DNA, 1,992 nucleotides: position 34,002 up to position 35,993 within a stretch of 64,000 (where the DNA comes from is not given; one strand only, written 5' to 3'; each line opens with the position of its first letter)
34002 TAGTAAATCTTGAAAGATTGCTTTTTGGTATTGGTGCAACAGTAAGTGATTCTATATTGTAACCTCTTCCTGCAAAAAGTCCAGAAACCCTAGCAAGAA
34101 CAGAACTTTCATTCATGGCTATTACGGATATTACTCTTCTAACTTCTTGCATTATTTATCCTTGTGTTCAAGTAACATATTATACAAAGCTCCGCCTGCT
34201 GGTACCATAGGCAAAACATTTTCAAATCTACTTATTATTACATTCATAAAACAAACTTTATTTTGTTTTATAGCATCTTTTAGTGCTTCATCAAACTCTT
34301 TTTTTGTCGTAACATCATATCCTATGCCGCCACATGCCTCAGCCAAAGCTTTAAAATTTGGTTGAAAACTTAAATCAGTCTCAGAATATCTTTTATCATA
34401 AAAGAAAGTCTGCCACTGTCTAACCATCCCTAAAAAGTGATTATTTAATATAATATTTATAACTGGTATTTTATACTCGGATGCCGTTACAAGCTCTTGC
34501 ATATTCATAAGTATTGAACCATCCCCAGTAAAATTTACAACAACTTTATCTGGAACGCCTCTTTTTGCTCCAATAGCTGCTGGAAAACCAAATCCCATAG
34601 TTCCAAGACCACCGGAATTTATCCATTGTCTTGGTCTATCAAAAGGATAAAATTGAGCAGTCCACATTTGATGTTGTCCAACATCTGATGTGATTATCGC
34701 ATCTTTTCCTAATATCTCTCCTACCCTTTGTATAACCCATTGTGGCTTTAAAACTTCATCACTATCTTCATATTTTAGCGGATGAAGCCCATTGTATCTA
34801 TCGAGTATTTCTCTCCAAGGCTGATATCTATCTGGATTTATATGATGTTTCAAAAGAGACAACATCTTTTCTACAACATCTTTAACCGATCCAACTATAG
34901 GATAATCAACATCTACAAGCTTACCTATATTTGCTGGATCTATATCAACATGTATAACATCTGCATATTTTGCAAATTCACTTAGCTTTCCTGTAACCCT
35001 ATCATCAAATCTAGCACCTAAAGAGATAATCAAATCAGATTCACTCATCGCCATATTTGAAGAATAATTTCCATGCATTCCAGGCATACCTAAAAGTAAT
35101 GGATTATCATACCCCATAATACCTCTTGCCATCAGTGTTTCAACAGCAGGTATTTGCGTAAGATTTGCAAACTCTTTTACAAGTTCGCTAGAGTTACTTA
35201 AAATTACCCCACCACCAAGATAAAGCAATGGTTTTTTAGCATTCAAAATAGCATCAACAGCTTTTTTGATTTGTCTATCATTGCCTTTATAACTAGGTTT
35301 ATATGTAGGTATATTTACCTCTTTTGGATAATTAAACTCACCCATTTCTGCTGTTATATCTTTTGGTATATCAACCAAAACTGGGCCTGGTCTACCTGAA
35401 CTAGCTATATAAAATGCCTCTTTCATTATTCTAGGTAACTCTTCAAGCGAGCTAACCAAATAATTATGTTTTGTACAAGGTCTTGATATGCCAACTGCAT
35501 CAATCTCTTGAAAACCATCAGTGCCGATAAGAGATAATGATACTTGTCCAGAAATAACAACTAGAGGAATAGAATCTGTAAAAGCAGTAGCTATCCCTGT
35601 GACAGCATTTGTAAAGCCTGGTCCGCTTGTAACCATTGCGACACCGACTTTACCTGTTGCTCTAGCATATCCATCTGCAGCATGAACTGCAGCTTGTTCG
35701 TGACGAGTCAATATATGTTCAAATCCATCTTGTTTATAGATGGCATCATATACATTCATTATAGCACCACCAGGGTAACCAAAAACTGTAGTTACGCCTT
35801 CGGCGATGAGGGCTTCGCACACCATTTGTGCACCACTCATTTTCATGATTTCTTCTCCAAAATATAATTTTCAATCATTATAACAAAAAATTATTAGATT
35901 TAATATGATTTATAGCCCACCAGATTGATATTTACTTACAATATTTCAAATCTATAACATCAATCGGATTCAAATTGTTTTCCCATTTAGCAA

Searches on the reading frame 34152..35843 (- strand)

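Call 123: search_protein_families(library=pfam, proteins=[window:34152-35843:-], max_evalue=0.00001)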
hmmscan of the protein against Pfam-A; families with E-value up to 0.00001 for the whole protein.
window:34152-35843:- (563 aa): 3 families
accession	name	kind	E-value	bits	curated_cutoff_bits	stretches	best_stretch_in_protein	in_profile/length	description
PF02775.26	TPP_enzyme_C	-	1.3e-56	191.1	21.9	1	387-535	1-151/151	Thiamine pyrophosphate enzyme, C-terminal TPP binding domain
PF00205.28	TPP_enzyme_M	-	1.5e-46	157.9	30.4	1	192-326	1-136/137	Thiamine pyrophosphate enzyme, central domain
PF02776.23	TPP_enzyme_N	-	3.5e-44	149.8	26.8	1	2-118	1-118/119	Thiamine pyrophosphate enzyme, N-terminal TPP binding domain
